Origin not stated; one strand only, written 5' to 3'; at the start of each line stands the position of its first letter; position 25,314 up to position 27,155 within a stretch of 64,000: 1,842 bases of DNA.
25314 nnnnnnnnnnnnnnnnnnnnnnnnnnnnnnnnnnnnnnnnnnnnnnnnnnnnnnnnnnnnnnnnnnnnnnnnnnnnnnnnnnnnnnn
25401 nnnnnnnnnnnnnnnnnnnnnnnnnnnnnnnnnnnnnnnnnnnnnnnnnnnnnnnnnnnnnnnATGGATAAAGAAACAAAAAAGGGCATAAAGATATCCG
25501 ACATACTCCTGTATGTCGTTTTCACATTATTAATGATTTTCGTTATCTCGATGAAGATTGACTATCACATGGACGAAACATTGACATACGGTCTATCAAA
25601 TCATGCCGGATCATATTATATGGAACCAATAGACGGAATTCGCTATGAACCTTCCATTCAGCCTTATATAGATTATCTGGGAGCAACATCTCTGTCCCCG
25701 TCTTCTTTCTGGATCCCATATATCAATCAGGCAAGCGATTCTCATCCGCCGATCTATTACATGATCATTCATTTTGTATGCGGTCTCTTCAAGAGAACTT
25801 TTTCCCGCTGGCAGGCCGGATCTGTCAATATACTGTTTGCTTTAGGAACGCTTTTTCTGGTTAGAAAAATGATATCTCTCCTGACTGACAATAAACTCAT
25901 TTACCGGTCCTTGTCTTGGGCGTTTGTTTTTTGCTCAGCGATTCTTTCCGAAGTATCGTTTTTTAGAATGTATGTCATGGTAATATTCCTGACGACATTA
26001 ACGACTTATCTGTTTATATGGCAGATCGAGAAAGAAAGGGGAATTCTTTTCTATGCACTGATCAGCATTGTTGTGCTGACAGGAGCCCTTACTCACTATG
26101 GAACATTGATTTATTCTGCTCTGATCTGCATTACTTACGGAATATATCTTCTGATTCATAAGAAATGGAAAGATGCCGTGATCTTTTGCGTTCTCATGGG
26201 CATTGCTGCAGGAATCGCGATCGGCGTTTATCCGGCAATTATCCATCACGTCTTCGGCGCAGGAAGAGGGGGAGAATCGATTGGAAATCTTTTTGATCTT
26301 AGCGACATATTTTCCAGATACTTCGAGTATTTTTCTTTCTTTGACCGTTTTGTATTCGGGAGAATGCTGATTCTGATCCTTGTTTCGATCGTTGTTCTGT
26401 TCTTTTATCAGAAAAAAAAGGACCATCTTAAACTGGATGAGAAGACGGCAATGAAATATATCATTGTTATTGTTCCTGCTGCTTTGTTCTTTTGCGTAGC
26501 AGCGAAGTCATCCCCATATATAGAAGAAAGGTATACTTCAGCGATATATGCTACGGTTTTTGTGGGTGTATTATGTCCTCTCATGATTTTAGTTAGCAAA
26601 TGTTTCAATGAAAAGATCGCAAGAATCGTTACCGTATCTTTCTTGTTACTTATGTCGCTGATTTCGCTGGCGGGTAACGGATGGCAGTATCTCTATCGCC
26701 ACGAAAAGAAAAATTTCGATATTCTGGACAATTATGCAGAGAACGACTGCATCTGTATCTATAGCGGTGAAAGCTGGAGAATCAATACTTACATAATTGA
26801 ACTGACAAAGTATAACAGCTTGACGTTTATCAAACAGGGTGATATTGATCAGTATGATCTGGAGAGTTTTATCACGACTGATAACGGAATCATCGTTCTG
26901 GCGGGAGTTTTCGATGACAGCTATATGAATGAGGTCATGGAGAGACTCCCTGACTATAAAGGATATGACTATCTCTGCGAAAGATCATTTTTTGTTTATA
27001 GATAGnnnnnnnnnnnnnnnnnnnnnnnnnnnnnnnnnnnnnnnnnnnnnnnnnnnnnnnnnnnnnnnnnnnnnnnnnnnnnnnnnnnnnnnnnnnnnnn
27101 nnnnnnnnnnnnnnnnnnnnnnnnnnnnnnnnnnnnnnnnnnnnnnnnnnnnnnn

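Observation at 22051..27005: Lipid-carrier decoration module for a 3-amino-3,6-dideoxyhexose with no N-acetyltransferase: a possible cationic wall modification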

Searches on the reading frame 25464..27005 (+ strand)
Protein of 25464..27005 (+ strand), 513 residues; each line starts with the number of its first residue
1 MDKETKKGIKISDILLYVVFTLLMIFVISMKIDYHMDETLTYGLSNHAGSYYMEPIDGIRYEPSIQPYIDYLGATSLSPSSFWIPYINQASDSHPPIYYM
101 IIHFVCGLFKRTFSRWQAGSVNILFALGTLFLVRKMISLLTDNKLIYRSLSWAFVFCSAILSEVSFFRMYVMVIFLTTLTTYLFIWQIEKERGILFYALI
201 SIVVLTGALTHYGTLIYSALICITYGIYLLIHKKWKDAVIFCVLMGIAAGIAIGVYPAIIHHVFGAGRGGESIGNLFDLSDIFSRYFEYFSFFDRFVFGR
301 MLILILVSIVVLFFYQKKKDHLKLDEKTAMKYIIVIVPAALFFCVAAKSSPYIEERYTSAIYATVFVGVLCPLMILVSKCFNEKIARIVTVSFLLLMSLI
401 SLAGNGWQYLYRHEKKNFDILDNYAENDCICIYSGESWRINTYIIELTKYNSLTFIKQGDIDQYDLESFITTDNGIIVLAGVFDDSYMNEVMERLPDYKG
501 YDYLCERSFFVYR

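Call 4: search_protein_families(library=pfam, proteins=[window:25464-27005:+], max_evalue=0.01)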
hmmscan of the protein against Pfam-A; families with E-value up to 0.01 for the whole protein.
window:25464-27005:+ (513 aa): 0 families

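Call 5: search_protein_families(library=ncbifam, proteins=[window:25464-27005:+], max_evalue=0.01)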
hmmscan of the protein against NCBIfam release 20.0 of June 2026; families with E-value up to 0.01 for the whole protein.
window:25464-27005:+ (513 aa): 1 family
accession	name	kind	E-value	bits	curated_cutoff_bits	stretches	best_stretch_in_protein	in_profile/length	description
NF047440.1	LA3751_2_3_fam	subfamily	3.2e-09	36.1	200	1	108-435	91-415/460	LA_3751/LA_3752 family putative glycosyltransferase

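Call 12: find_encoding_contigs(protein=window:25464-27005:+, flank=10000, max_places=6)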
Protein window:25464-27005:+ (513 aa): 14 contigs read that carry it; 5 places shown.
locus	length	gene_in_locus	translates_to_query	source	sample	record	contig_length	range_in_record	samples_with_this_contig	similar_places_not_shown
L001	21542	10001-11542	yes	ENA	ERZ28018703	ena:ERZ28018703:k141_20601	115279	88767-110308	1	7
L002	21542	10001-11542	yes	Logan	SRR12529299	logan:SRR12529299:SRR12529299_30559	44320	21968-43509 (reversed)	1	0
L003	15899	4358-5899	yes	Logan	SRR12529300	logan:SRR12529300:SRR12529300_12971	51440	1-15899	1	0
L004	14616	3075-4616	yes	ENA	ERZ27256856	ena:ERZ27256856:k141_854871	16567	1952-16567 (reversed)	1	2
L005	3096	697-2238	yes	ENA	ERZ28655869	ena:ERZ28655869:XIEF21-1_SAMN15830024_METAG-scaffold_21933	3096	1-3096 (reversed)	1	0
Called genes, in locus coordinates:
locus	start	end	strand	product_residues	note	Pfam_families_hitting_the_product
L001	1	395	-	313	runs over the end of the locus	PF01073:3Beta_HSD (weak), PF01370:Epimerase, PF02719:Polysacc_synt_2 (faint), PF04321:RmlD_sub_bind (weak), PF07993:NAD_binding_4 (faint), PF16363:GDP_Man_Dehyd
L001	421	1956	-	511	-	PF14264:Glucos_trans_II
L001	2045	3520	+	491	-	-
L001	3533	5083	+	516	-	PF00070:Pyr_redox (faint), PF01266:DAO (faint), PF01593:Amino_oxidase, PF01946:Thi4 (faint), PF07992:Pyr_redox_2 (faint), PF13450:NAD_binding_8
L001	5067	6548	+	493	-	-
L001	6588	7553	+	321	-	PF00535:Glycos_transf_2, PF10111:Glyco_tranf_2_2, PF13641:Glyco_tranf_2_3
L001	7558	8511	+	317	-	PF00535:Glycos_transf_2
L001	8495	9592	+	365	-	PF00155:Aminotran_1_2 (weak), PF01041:DegT_DnrJ_EryC1, PF01212:Beta_elim_lyase (weak), PF01053:Cys_Met_Meta_PP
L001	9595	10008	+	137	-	PF05523:FdtA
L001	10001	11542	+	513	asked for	-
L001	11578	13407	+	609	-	-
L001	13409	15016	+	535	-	-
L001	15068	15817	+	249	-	PF02348:CTP_transf_3, PF12804:NTP_transf_3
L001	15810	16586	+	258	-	PF00793:DAHP_synth_1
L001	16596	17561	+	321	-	PF01380:SIS, PF00571:CBS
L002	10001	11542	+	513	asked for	-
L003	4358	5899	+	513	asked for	-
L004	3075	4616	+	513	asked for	-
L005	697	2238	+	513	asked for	-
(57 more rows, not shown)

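Call 13: find_related_loci(query=window:25464-27005:+, collection=genome_contigs, flank=10000)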
Query window:25464-27005:+ (513 aa) in genome_contigs; peptide patterns used: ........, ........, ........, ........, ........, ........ (x = any residue, [..] = any of these).
63 stretches matched a pattern, but none encodes a relative of the query by tblastn (E <= 1e-3).

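Call 14: find_homologous_proteins(query=window:25464-27005:+)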
Query window:25464-27005:+ (513 aa): 18 proteins with E <= 0.001 among 8000 candidates.
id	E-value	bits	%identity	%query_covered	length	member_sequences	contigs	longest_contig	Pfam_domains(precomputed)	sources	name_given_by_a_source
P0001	0.0e+0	1147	100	100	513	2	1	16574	-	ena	-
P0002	4.0e-213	727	63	98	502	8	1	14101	-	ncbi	-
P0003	3.7e-195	668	57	99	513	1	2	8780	-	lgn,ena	-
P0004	4.9e-193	661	56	100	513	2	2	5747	-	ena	-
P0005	1.1e-191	657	58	100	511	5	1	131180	-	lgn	-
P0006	7.5e-189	647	57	100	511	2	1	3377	-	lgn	-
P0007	1.1e-183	630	57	99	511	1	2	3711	-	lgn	-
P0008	8.3e-183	627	54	100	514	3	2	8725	-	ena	-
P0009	8.5e-175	601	50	100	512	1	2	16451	-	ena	-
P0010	1.2e-87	313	33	96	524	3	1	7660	-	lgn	-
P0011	1.8e-80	290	34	96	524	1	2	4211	-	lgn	-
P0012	7.0e-79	284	33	96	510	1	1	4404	-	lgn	-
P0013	4.3e-69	252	33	96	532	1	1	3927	-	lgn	-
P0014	1.3e-58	218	31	91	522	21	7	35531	-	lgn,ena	-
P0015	1.0e-50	192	30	81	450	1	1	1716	PF13231.13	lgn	-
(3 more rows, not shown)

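Call 15: find_encoding_contigs(protein=P0002, flank=10000, max_places=2)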
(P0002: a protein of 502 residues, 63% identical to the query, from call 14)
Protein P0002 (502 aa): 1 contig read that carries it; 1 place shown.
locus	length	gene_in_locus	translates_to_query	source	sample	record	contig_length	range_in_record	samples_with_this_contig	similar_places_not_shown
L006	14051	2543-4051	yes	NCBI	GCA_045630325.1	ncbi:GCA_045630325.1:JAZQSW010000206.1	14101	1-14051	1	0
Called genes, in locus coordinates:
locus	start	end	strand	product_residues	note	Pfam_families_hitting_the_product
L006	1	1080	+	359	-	?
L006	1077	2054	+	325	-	PF01501:Glyco_transf_8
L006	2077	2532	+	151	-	PF05523:FdtA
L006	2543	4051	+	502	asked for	-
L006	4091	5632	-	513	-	PF14264:Glucos_trans_II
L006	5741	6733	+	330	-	PF00288:GHMP_kinases_N, PF08544:GHMP_kinases_C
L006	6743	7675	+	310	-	PF00106:adh_short (faint), PF01073:3Beta_HSD, PF01370:Epimerase, PF02719:Polysacc_synt_2, PF04321:RmlD_sub_bind, PF07993:NAD_binding_4 (faint), PF13460:NAD_binding_10, PF16363:GDP_Man_Dehyd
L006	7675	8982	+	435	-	PF00483:NTP_transferase, PF12804:NTP_transf_3, PF00702:Hydrolase (faint), PF13419:HAD_2 (weak), PF13242:Hydrolase_like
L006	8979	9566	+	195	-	PF13580:SIS_2, PF01380:SIS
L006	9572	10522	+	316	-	PF00535:Glycos_transf_2, PF10111:Glyco_tranf_2_2 (weak)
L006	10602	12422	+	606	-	-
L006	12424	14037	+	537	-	-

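Call 16: find_encoding_contigs(protein=P0005, flank=10000, max_places=2)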
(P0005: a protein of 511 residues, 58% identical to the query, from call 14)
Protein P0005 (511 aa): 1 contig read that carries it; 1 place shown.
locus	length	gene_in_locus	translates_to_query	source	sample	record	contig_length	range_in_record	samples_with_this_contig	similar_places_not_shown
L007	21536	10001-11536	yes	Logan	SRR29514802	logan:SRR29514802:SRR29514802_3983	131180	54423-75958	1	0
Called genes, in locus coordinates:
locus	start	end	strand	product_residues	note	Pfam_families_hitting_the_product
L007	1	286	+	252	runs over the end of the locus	PF01128:IspD, PF12804:NTP_transf_3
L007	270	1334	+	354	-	PF01073:3Beta_HSD, PF01370:Epimerase, PF04321:RmlD_sub_bind (weak), PF16363:GDP_Man_Dehyd, PF07993:NAD_binding_4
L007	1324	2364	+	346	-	PF00535:Glycos_transf_2, PF10111:Glyco_tranf_2_2, PF13641:Glyco_tranf_2_3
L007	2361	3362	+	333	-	PF26334:Gtf3_N, PF26337:Gtf3_C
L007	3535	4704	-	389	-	-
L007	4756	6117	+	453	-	-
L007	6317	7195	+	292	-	PF01757:Acyl_transf_3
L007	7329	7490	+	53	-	-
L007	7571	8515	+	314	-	PF00535:Glycos_transf_2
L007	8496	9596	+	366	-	PF01041:DegT_DnrJ_EryC1, PF01053:Cys_Met_Meta_PP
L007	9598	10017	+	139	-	PF05523:FdtA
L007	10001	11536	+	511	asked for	-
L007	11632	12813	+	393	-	PF13173:AAA_14, PF13635:DUF4143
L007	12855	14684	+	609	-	-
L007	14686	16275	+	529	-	-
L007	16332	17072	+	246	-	PF02348:CTP_transf_3, PF12804:NTP_transf_3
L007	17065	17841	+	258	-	PF00793:DAHP_synth_1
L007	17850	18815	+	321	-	PF13580:SIS_2 (faint), PF01380:SIS, PF00571:CBS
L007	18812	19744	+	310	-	PF04074:DUF386, PF00702:Hydrolase (faint), PF08282:Hydrolase_3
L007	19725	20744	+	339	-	PF01757:Acyl_transf_3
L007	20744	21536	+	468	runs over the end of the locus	PF01943:Polysacc_synt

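Call 17: find_encoding_contigs(protein=P0014, flank=10000, max_places=3)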
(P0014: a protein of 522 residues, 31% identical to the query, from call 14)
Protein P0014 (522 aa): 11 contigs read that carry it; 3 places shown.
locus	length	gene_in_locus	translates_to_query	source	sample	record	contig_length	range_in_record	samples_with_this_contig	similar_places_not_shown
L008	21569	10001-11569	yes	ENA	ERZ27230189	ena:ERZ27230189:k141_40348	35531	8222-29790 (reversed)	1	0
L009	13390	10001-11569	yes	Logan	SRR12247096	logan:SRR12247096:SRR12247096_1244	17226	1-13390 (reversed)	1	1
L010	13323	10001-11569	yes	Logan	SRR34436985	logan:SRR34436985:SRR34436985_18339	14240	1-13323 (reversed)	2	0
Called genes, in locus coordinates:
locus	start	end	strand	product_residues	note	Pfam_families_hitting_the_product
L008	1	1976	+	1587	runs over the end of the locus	PF00041:fn3 (faint), PF23376:Fn3_VIN3 (faint)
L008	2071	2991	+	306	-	PF13641:Glyco_tranf_2_3 (weak), PF00535:Glycos_transf_2, PF10111:Glyco_tranf_2_2 (weak)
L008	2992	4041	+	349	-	PF20706:GT4-conflict (weak), PF00534:Glycos_transf_1, PF13692:Glyco_trans_1_4, PF13524:Glyco_trans_1_2 (faint)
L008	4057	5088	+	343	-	PF00535:Glycos_transf_2, PF10111:Glyco_tranf_2_2 (weak), PF13641:Glyco_tranf_2_3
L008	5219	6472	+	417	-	-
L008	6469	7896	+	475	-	PF01943:Polysacc_synt, PF13440:Polysacc_synt_3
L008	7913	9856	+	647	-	PF16656:Pur_ac_phosph_N (faint), PF01841:Transglut_core, PF04473:DUF553 (weak), PF00041:fn3 (faint), PF16655:PhoD_N (faint), PF21910:GH85_C (faint), PF25833:Fn3_SaeA_3rd (faint)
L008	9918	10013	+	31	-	-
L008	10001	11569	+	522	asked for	-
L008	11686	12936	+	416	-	PF03721:UDPG_MGDP_dh_N, PF00984:UDPG_MGDP_dh, PF03720:UDPG_MGDP_dh_C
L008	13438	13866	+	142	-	PF01797:Y1_Tnp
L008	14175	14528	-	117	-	-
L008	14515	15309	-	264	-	PF01695:IstB_IS21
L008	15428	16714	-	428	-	PF00665:rve (faint), PF22483:Mu-transpos_C_2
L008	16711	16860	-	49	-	-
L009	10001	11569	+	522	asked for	-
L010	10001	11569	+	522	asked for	-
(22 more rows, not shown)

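Call 23: search_solved_structures(query=window:25464-27005:+, max_evalue=10)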
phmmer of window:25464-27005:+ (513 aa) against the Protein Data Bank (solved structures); distinct sequences matched with E-value up to 10: 1.
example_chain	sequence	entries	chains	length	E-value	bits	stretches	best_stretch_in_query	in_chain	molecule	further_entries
5mf9_A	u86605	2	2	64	2.4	10.5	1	32-72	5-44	RNA-binding protein 5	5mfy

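Call 38: find_encoding_contigs(protein=P0009, flank=10000, max_places=2)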
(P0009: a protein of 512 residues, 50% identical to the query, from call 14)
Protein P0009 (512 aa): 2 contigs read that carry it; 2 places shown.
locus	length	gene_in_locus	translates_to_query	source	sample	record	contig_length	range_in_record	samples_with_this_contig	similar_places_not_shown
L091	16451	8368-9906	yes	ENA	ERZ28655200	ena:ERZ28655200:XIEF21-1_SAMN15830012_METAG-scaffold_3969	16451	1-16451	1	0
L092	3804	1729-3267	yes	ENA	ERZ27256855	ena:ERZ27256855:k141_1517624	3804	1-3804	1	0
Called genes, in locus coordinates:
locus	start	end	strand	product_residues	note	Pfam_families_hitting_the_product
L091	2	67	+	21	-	?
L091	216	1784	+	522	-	-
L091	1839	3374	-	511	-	PF14264:Glucos_trans_II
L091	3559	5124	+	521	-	PF01266:DAO (faint), PF01593:Amino_oxidase, PF01946:Thi4 (weak), PF07992:Pyr_redox_2 (faint), PF13450:NAD_binding_8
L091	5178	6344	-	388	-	PF01757:Acyl_transf_3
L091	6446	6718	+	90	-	-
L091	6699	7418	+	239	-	PF00535:Glycos_transf_2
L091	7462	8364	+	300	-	PF00535:Glycos_transf_2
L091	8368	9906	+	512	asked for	-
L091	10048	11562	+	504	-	-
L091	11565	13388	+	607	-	-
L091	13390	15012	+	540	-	-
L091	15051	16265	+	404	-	PF00483:NTP_transferase, PF12804:NTP_transf_3 (faint), PF00702:Hydrolase (weak), PF08645:PNK3P, PF13419:HAD_2, PF13242:Hydrolase_like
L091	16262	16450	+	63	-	?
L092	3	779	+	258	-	?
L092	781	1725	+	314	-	PF00535:Glycos_transf_2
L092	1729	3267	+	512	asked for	-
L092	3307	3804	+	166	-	?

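Call 39: find_encoding_contigs(protein=P0003, flank=10000, max_places=2)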
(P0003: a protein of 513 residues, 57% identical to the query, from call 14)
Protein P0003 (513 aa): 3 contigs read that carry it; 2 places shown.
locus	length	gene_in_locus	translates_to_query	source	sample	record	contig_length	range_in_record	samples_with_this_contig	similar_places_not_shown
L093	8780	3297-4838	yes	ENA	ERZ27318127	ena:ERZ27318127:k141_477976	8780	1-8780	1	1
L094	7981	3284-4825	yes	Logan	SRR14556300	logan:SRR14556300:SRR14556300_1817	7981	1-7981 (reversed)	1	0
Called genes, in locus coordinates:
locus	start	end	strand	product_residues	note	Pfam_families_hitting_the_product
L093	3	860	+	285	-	?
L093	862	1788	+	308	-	PF00535:Glycos_transf_2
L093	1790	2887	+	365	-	PF01041:DegT_DnrJ_EryC1, PF01212:Beta_elim_lyase (weak), PF01053:Cys_Met_Meta_PP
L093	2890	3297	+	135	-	PF05523:FdtA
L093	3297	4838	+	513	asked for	-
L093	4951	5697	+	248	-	PF02348:CTP_transf_3, PF12804:NTP_transf_3 (weak)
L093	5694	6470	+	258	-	PF00793:DAHP_synth_1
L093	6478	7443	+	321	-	PF13580:SIS_2 (faint), PF01380:SIS, PF00571:CBS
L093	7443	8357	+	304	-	PF04074:DUF386, PF00702:Hydrolase (faint), PF08282:Hydrolase_3 (weak)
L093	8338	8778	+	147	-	?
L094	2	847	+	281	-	?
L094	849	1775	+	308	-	PF00535:Glycos_transf_2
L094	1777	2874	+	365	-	PF01041:DegT_DnrJ_EryC1, PF01212:Beta_elim_lyase (weak), PF01053:Cys_Met_Meta_PP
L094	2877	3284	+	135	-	PF05523:FdtA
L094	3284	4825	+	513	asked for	-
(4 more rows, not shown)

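Call 40: find_encoding_contigs(protein=P0010, flank=10000, max_places=2)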
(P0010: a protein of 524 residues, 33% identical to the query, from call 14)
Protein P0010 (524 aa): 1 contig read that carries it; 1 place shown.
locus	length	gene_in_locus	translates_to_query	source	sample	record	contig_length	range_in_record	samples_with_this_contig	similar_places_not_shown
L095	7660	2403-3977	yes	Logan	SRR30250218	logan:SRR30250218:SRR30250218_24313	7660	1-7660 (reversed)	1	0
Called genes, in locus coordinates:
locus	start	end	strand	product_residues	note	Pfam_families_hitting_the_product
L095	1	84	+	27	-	?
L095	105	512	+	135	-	PF05523:FdtA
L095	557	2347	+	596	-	PF00664:ABC_membrane, PF02463:SMC_N, PF00005:ABC_tran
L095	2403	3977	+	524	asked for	-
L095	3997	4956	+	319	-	PF00535:Glycos_transf_2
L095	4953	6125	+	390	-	PF13439:Glyco_transf_4, PF13579:Glyco_trans_4_4, PF20706:GT4-conflict (faint), PF00534:Glycos_transf_1, PF13692:Glyco_trans_1_4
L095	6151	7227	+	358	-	PF01757:Acyl_transf_3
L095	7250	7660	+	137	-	?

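Call 41: predict_structure(alignment_id=A1)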
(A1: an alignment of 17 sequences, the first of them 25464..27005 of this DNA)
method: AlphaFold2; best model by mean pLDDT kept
length: 513 residues; sequences in the alignment: 17
mean_pLDDT: 91.0   pTM: 0.91
mean pLDDT of the five models: 91.0, 90.7, 90.5, 87.9, 86.3
residues with pLDDT >= 90: 383; 70-90: 114; 50-70: 12; < 50: 4
segments of 3 or more residues with pLDDT < 50: 1-4
pLDDT, mean of each block of 10 residues (from residue 1): 50 92 96 89 90 89 94 91 91 89 95 94 98 97 93 96 94 98 95 90 94 93 95 92 93 91 74 86 93 92 96 93 88 97 94 88 97 94 93 95 84 83 93 82 89 94 94 93 88 94 89 94
secondary structure, 60 per line:
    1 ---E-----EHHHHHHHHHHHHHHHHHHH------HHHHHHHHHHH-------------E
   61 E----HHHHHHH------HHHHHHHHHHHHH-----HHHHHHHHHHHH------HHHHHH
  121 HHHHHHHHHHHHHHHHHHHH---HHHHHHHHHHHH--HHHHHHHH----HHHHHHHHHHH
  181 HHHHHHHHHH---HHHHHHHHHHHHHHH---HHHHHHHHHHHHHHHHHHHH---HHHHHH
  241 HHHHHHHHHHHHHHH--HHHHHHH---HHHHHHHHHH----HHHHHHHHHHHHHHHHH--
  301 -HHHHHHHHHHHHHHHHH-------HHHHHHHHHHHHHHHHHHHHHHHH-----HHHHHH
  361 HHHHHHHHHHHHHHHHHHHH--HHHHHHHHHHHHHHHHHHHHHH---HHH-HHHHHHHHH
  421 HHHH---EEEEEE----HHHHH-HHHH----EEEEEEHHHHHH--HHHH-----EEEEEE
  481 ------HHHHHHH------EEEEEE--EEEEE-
elements in order: H11-29 H36-46 H66-72 H79-91 H97-108 H115-140 H144-155 H158-165 H170-190 H194-208 H212-231 H235-255 H258-264 H268-277 H282-298 H302-318 H326-349 H355-380 H383-404 H412-424 E428-433 H438-442 H444-447 E452-457 H458-463 H466-469 E475-480 H487-493 E500-505 E508-512

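Call 43: fold_search(model_id=the predicted structure, library=pdb)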
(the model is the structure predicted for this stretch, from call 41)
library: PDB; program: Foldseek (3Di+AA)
matches with E <= 10: 392; with E <= 0.001: 20
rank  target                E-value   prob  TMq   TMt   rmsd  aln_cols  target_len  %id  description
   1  7oci_F                2.0e-05  1.00  0.49  0.40  10.9       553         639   11  Cryo-EM structure of yeast Ost6p containing oligosaccharyltransferase complex (released 2022-02-16)
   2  6s7o_A                3.6e-05  1.00  0.46  0.38   9.5       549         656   13  Cryo-EM structure of human oligosaccharyltransferase complex OST-A (released 2019-12-18)
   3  8b6l_I                3.8e-05  1.00  0.48  0.38  11.2       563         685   11  Subtomogram average of the human Sec61-TRAP-OSTA-translocon (released 2022-12-07)
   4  9s6s_A                4.3e-05  1.00  0.55  0.53   6.6       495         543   12  Ternary cryo-EM structure of human ALG9 with Dol25-PP-GlcNAc2Man6, Dol25-P-Man and Fab (released 2026-03-18)
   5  6gxc_A                4.3e-05  1.00  0.44  0.34  10.7       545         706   11  Bacterial oligosaccharyltransferase PglB in complex with an inhibitory peptide and a reactive lipid-linked oligosaccha (released 2018-11-14)
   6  9s6u_A                4.5e-05  1.00  0.55  0.52   7.5       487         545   13  Ternary cryo-EM structure of human ALG9 with Dol25-PP-GlcNAc2Man8, Dol25-P-Man and Fab (released 2026-03-18)
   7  6s7t_A                4.7e-05  1.00  0.48  0.37   9.5       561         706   10  Cryo-EM structure of human oligosaccharyltransferase complex OST-B (released 2019-12-18)
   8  8age_A                6.4e-05  1.00  0.45  0.37  11.6       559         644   11  Structure of yeast oligosaccharylransferase complex with acceptor peptide bound (released 2022-12-07)
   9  6ezn_F                8.7e-05  1.00  0.48  0.39  11.2       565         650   12  Cryo-EM structure of the yeast oligosaccharyltransferase (OST) complex (released 2018-01-17)
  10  6c26_A                8.7e-05  1.00  0.45  0.37  12.8       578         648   11  The Cryo-EM structure of a eukaryotic oligosaccharyl transferase complex (released 2018-01-31)
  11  5ogl_A                1.0e-04  1.00  0.45  0.34  10.2       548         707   10  Structure of bacterial oligosaccharyltransferase PglB in complex with an acceptor peptide and an lipid-linked oligosac (released 2017-10-25)
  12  5f15                  1.1e-04  1.00  0.48  0.46  10.0       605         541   10  Crystal Structure of ArnT from Cupriavidus metallidurans bound to Undecaprenyl phosphate (released 2016-02-17)
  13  8agb_A                1.3e-04  1.00  0.49  0.40  10.3       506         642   11  Structure of yeast oligosaccharylransferase complex with lipid-linked oligosaccharide bound (released 2022-12-07)
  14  5gmy_A                1.8e-04  1.00  0.40  0.27  14.4       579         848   11  Crystal structure of the Archaeoglobus fulgidus oligosaccharyltransferase (O29867_ARCFU) tethered with an acceptor pep (released 2017-02-01)
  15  3rce_A                2.7e-04  1.00  0.42  0.33  11.3       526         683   12  Bacterial oligosaccharyltransferase PglB (released 2011-06-15)
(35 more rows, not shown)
